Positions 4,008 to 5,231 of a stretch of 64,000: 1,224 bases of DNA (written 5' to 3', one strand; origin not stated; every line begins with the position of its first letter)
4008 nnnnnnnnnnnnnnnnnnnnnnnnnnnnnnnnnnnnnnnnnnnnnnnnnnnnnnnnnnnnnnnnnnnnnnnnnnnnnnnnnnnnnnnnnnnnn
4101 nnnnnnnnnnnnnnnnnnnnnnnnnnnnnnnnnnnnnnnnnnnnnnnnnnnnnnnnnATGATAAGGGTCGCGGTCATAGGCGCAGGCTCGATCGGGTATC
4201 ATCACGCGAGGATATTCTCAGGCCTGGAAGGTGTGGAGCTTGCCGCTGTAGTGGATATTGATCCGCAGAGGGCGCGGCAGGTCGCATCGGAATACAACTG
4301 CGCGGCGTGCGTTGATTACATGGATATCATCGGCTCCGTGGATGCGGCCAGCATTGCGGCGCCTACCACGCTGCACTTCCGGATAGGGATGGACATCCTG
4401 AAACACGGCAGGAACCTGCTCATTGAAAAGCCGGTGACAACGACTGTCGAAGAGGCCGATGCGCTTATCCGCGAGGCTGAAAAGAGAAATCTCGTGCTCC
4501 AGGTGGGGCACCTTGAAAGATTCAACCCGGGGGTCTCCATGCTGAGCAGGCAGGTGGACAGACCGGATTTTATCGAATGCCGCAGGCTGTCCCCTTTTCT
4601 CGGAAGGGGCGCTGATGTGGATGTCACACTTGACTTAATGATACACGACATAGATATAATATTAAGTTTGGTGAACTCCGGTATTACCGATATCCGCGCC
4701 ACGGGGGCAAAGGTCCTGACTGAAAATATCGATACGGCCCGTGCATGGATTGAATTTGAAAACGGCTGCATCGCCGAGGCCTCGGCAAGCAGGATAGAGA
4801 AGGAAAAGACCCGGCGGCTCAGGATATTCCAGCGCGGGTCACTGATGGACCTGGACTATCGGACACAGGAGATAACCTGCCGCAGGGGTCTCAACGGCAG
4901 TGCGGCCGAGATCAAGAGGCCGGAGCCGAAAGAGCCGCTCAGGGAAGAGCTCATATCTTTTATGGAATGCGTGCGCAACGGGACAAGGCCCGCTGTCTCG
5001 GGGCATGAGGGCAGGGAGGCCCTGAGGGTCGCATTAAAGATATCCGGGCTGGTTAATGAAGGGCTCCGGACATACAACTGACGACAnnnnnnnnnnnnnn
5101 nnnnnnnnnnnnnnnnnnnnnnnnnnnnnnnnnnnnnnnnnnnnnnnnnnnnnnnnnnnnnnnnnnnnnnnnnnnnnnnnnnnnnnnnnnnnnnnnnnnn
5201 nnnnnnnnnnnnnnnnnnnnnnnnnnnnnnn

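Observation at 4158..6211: GnnA/GnnB-like oxidoreductase-aminotransferase pair inside the lipid A cluster predicts GlcN3N-based lipid A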

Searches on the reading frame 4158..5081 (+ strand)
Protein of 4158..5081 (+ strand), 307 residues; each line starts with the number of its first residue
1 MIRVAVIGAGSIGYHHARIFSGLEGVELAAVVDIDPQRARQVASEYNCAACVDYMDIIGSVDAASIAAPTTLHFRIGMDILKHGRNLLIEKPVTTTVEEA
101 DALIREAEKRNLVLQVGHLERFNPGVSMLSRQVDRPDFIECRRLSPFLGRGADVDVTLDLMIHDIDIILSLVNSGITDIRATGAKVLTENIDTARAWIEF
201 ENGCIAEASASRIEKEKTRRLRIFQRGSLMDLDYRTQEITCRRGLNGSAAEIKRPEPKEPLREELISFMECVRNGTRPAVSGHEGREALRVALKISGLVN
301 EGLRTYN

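Call 3: search_protein_families(library=pfam, proteins=[window:4158-5081:+])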
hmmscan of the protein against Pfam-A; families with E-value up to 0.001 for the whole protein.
window:4158-5081:+ (307 aa): 4 families
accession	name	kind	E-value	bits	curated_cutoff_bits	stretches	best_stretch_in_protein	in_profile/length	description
PF01408.29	GFO_IDH_MocA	-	1.3e-28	100.5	24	1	2-118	1-120/120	Oxidoreductase family, NAD-binding Rossmann fold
PF22725.1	GFO_IDH_MocA_C3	-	3.3e-09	37.2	27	1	156-224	45-117/124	GFO/IDH/MocA C-terminal domain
PF02894.22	GFO_IDH_MocA_C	-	2.3e-05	24.7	22.9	1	158-292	44-203/218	Oxidoreductase family, C-terminal alpha/beta domain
PF02254.24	TrkA_N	-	0.00065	20.4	23.8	0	4-46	1-41/116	TrkA-N domain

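Call 4: search_protein_families(library=ncbifam, proteins=[window:4158-5081:+])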
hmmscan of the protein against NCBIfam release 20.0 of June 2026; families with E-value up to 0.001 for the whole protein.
window:4158-5081:+ (307 aa): 10 families
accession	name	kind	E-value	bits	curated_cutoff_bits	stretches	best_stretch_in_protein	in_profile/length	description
NF040723.1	UDP-GlcNAcDh_Arch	equivalog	3e-73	247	450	1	2-294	1-296/302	UDP-N-acetylglucosamine 3-dehydrogenase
TIGR04380.1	myo_inos_iolG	equivalog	3.3e-32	111.7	355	1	1-296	1-320/330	inositol 2-dehydrogenase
NF052679.1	InsChiInosDhIolG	equivalog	4.4e-17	62.1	540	1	2-181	3-194/343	bifunctional inositol 2-dehydrogenase/D-chiro-inositol 1-dehydrogenase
NF008607.0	PRK11579.1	subfamily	3.5e-10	39.4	330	1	2-125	5-129/346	oxidoreductase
NF041392.1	XylDh_Gfo6_Halo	equivalog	1.3e-09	37.4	350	1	2-127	17-149/350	D-xylose 1-dehydrogenase Gfo6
NF052479.1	LevoglcsnDh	equivalog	3.3e-09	35.9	650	1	2-134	4-147/386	levoglucosan dehydrogenase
NF058561.1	BT_2158_fam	equivalog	1.9e-08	33.3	750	1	3-126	37-162/487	glycoside 3-dehydrogenase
NF009825.0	PRK13302.1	equivalog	7.5e-07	28.9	253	1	2-108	7-113/271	aspartate dehydrogenase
NF007574.0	PRK10206.1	equivalog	1.9e-05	23.9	352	1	3-123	4-128/345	oxidoreductase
NF009830.0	PRK13304.1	equivalog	0.00092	18.8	267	0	1-89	1-90/265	aspartate dehydrogenase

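Call 5: search_solved_structures(query=window:4158-5081:+, max_evalue=0.00001, show_alignments=2)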
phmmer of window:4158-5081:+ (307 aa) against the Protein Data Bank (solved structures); distinct sequences matched with E-value up to 0.00001: 57.
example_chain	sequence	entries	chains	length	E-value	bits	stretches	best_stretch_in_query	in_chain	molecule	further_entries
7bvj_A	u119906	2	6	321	2.7e-53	184.3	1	2-298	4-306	Oxidoreductase, NAD-binding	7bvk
3ezy_A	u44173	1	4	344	5.6e-18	68.5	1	2-292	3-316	Dehydrogenase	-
3mz0_A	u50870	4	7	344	7.5e-17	64.8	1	2-180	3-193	Inositol 2-dehydrogenase/D-chiro-inositol 3-dehydrogenase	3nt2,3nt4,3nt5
4l9r_A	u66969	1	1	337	6.7e-16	61.7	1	2-180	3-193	Inositol 2-dehydrogenase/D-chiro-inositol 3-dehydrogenase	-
4l8v_A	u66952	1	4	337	6.7e-16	61.7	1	2-180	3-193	Inositol 2-dehydrogenase/D-chiro-inositol 3-dehydrogenase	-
3nto_A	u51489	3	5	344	7.2e-16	61.5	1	2-180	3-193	Inositol 2-dehydrogenase/D-chiro-inositol 3-dehydrogenase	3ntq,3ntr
4hkt_A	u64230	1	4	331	5.8e-15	58.6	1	2-291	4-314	Inositol 2-dehydrogenase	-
3c1a_A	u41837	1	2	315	7.4e-14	54.9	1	2-228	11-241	Putative oxidoreductase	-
9azo_A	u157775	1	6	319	1.4e-13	54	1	2-138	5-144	PmdC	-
6jw6_A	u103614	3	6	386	3.8e-13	52.6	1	2-117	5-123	Dehydrogenase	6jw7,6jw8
6z3b_B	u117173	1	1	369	9.2e-13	51.4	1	4-131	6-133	Gfo/Idh/MocA family oxidoreductase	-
6z3b_A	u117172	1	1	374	9.2e-13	51.3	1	4-131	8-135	Gfo/Idh/MocA family oxidoreductase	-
6z3c_AAA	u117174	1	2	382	9.5e-13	51.3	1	4-131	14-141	Gfo/Idh/MocA family oxidoreductase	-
4mio_A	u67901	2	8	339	1.1e-12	51.1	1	2-183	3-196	Inositol 2-dehydrogenase/D-chiro-inositol 3-dehydrogenase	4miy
4mie_A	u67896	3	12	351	1.2e-12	51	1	2-183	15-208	Inositol 2-dehydrogenase/D-chiro-inositol 3-dehydrogenase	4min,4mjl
3q2k_A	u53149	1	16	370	3.5e-07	33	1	2-137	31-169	oxidoreductase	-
3q2i_A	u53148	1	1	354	3e-06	30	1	2-136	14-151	dehydrogenase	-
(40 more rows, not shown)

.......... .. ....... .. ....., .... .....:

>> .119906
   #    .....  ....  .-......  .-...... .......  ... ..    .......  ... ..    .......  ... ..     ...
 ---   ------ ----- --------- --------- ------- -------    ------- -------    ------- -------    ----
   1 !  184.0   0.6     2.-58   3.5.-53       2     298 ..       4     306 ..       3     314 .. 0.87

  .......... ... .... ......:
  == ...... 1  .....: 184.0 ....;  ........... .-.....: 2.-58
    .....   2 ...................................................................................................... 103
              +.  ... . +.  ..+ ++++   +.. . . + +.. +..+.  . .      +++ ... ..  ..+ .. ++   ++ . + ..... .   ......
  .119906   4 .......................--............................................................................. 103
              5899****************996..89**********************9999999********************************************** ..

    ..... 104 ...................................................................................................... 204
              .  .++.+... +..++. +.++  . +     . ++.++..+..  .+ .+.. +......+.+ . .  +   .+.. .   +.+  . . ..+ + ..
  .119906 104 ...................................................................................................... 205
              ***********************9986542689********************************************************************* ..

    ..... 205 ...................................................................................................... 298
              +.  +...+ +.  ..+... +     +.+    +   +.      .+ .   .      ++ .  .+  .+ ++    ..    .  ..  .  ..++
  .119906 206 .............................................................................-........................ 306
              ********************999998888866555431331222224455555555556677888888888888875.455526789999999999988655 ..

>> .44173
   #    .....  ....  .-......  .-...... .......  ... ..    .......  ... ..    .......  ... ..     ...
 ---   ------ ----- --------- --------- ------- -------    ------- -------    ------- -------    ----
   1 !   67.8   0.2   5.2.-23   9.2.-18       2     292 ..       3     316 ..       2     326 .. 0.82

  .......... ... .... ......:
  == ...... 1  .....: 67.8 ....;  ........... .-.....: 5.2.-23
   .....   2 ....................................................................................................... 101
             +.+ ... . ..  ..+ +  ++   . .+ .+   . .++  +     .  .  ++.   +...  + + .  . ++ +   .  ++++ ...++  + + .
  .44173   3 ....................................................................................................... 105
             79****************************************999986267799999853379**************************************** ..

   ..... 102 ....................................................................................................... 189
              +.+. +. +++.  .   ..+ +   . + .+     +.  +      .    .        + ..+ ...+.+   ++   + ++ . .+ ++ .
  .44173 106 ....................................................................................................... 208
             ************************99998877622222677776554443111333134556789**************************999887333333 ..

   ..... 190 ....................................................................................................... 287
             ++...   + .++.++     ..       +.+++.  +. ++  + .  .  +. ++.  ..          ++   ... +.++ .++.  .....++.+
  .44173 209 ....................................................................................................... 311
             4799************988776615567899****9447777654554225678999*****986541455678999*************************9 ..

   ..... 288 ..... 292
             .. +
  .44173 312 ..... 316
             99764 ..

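Call 10: find_homologous_proteins(query=window:4158-5081:+, max_evalue=1e-10)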
Query window:4158-5081:+ (307 aa): 6807 proteins with E <= 1e-10 among 8000 candidates; the best 120 are listed.
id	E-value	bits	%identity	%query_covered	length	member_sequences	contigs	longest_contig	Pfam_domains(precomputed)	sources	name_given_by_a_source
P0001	1.0e-197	673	100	100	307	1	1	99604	PF01408.29,PF22725.2,PF02894.23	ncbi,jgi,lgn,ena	-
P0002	2.4e-158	544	81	100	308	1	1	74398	PF01408.29,PF22725.2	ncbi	-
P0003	4.8e-146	504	94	80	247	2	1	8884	PF01408.29,PF22725.2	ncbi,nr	ncbi:MAG: Gfo/Idh/MocA family oxidoreductase, partial [Deferribacteres bacterium]|nr:Gfo/Idh/MocA fa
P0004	5.7e-140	484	71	99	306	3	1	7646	PF01408.29,PF22725.2,PF02894.23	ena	-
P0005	3.9e-136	471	69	99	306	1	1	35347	PF01408.29,PF22725.2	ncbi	ncbi:MAG: Gfo/Idh/MocA family oxidoreductase [Nitrospirota bacterium]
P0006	1.0e-135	470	69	99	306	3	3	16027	PF01408.29,PF22725.2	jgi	jgi:predicted dehydrogenase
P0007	1.4e-135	469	69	99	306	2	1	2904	PF01408.29,PF22725.2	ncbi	-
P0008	2.3e-135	469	69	99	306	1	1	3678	PF01408.29,PF22725.2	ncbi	-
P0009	1.0e-134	466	69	99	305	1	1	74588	PF01408.29,PF22725.2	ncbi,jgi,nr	ncbi:MAG: gfo/Idh/MocA family oxidoreductase [Nitrospiraceae bacterium]|nr:MAG: gfo/Idh/MocA family 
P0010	9.6e-134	463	70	98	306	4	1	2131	PF01408.29,PF22725.2,PF03807.24,PF01488.27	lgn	-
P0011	1.3e-133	463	70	99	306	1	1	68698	PF01408.29,PF22725.2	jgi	jgi:predicted dehydrogenase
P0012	1.9e-133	462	67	99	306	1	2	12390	PF01408.29,PF22725.2,PF02826.26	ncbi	-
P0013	2.3e-133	462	69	99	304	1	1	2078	PF01408.29,PF22725.2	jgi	jgi:predicted dehydrogenase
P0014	2.3e-133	462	69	99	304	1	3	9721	PF01408.29,PF22725.2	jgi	jgi:predicted dehydrogenase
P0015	5.9e-133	461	69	99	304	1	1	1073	PF01408.29,PF22725.2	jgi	jgi:predicted dehydrogenase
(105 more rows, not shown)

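Call 26: find_related_loci(query=A1, collection=genome_contigs, flank=7000)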
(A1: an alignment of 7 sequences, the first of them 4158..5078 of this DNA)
Query A1 (307 aa) in genome_contigs; peptide patterns used: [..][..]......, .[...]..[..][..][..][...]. (x = any residue, [..] = any of these).
600 stretches matched a pattern (row limit reached: there are more); 589 encode a relative of the query (tblastn E <= 1e-3); the best 80 are kept; 80 distinct loci.
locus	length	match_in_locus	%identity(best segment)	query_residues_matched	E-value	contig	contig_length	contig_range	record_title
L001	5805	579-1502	88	1-307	0e+0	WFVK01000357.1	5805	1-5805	MAG: Nitrospirae bacterium isolate S140_38 k151_64090, whole genome shotgun sequence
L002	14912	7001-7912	68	1-303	7e-140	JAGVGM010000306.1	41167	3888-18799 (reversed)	MAG: Thermodesulfovibrionia bacterium isolate DeMMO2_3 c_000000041494, whole genome shotgun sequence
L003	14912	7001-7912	69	1-303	6e-137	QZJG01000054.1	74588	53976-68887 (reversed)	MAG: Nitrospiraceae bacterium isolate SURF_45 Ga0104751_1000370, whole genome shotgun sequence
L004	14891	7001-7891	55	1-296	9e-106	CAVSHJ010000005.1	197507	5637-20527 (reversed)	MAG: Thermodesulfovibrionales bacterium isolate MFD01299.bin.3.198 genome assembly, contig: contig_24018, whole genome s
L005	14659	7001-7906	55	2-302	1e-103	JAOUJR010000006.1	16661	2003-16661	MAG: Nitrospirota bacterium isolate 8_1_Jan_SF_Bin13 8_1_Jan_SF_Bin13_scaffold_1502_c1, whole genome shotgun sequence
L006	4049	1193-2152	51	2-302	2e-103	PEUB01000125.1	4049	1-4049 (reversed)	MAG: Nitrospirae bacterium CG02_land_8_20_14_3_00_41_53 CG02_land_8_20_14_3.00_150_scaffold_19755_c, whole genome shotgu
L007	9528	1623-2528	53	2-302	2e-102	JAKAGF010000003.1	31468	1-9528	MAG: Nitrospirae bacterium isolate WY2.bin147 NODE_1858_length_31468_cov_3.099965, whole genome shotgun sequence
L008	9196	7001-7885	53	2-294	4e-102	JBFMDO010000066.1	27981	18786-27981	MAG: Nitrospirota bacterium isolate MAG221 MAG221_66, whole genome shotgun sequence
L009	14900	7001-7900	52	2-300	6e-101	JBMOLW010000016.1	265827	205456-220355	MAG: Nitrospirota bacterium isolate Betzabe_MAG034 MAG034_16, whole genome shotgun sequence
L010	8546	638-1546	54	2-302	9e-100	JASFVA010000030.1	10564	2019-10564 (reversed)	MAG: Nitrospirota bacterium isolate D1105M12metaG_Bin_593 D1105M12metaG_FD_scaffold_565_c1, whole genome shotgun sequenc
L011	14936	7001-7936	51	2-307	6e-99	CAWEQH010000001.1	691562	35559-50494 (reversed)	MAG: uncultured Nitrospiraceae bacterium isolate MFD01872.bin.1.109 genome assembly, contig: contig_111534, whole genome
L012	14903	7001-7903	51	2-301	2e-98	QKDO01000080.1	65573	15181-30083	MAG: Nitrospirae bacterium isolate SZUA-452 scaffold_613, whole genome shotgun sequence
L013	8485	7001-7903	51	2-301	3e-98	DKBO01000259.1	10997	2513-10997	MAG TPA_asm: Nitrospiraceae bacterium UBA6898 UBA6898_contig_76970, whole genome shotgun sequence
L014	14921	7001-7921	50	1-301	2e-97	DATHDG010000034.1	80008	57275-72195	MAG TPA_asm: Dissulfurispiraceae bacterium isolate SMAG_U12387 k141_1041262, whole genome shotgun sequence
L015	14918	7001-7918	49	1-304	2e-95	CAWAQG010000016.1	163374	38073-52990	MAG: Nitrospirota bacterium isolate MFD03726.bin.1.191 genome assembly, contig: contig_39273, whole genome shotgun seque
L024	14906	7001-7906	50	2-300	2e-90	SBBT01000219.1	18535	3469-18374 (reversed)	MAG: Candidatus Troglogloeales bacterium isolate Bin_6_1_1 Hy_contig16652, whole genome shotgun sequence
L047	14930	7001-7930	45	2-303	5e-80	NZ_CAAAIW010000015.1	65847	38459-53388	Legionella yabuuchiae strain OA1-2, whole genome shotgun sequence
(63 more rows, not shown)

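Call 31: search_protein_families(library=pfam, max_evalue=0.000001, proteins=[L024:7958-9154:+, L024:9151-10908:+, L024:10920-12215:+, L024:12206-13306:+, L003:5553-6845:-, L003:3931-4944:-, L003:3002-3904:-, L009:5975-6985:+, L009:9042-10397:+, L009:10410-11672:+])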
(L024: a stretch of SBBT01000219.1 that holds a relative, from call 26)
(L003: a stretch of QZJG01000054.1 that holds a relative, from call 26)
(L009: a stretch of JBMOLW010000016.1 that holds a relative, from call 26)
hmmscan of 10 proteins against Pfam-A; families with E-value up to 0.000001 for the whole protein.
L024:7958-9154:+ (398 aa): 1 family
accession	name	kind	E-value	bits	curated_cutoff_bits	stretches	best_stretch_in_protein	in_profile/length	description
PF02684.21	LpxB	-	6.1e-93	312.1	22.6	1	9-367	1-362/374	Lipid-A-disaccharide synthetase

L024:9151-10908:+ (585 aa): 2 families
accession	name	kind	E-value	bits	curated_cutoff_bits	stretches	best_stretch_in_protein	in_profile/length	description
PF00664.28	ABC_membrane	-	3.3e-54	184.8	28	1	18-285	1-270/274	ABC transporter transmembrane region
PF00005.33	ABC_tran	-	3.5e-34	118.8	25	1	352-501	1-137/137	ABC transporter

L024:10920-12215:+ (431 aa): 1 family
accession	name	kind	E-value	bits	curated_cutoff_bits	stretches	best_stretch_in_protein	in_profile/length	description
PF04413.22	Glycos_transf_N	-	1.9e-52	177.9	23.9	1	38-219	3-179/179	3-Deoxy-D-manno-octulosonic-acid transferase (kdotransferase)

L024:12206-13306:+ (366 aa): 1 family
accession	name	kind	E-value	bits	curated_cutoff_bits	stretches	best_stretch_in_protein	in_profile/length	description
PF02606.20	LpxK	-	3.1e-92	309.6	27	1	30-361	6-324/328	Tetraacyldisaccharide-1-P 4'-kinase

L003:5553-6845:- (430 aa): 2 families
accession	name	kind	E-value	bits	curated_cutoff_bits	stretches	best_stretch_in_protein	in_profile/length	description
PF00206.25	Lyase_1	-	1.1e-59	202.8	27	1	6-284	6-310/312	Lyase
PF10397.14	ADSL_C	-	2.4e-26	92.3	32.7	1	350-428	1-79/79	Adenylosuccinate lyase C-terminus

L003:3931-4944:- (337 aa): 4 families
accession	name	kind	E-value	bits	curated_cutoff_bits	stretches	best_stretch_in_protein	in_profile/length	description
PF21783.3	YNCE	-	1e-12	48.5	27.1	0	180-320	183-325/339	YNCE-like beta-propeller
PF25174.1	Beta-prop_THOC3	-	2.3e-10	40.4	305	0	241-318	51-127/272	THOC3 beta-propeller domain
PF10282.15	Lactonase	-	1.5e-09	38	21.7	0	232-315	32-122/344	Lactonase, 7-bladed beta-propeller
PF01436.27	NHL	-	3.4e-08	33.5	20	0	280-300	3-22/28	NHL repeat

L003:3002-3904:- (300 aa): 1 family
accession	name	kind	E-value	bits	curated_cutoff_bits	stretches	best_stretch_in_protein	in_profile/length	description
PF00294.29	PfkB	-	4.4e-47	161.3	25.8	1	4-288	5-301/302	pfkB family carbohydrate kinase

L009:5975-6985:+ (336 aa): 2 families
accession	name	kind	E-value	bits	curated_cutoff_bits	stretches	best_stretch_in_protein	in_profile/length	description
PF00591.27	Glycos_transf_3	-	7.3e-94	314.6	27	1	74-322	4-252/253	Glycosyl transferase family, a/b domain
PF02885.22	Glycos_trans_3N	-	2.7e-23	81.9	26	1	3-65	1-63/63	Glycosyl transferase family, helical bundle domain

L009:9042-10397:+ (451 aa): 1 family
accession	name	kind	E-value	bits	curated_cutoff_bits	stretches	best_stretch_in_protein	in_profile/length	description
PF02684.21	LpxB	-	5.5e-93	312.2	22.6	2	4-181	1-183/374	Lipid-A-disaccharide synthetase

L009:10410-11672:+ (420 aa): 1 family
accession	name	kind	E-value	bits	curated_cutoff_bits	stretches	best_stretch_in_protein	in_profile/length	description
PF04413.22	Glycos_transf_N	-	5.7e-63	212.1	23.9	1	33-212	3-179/179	3-Deoxy-D-manno-octulosonic-acid transferase (kdotransferase)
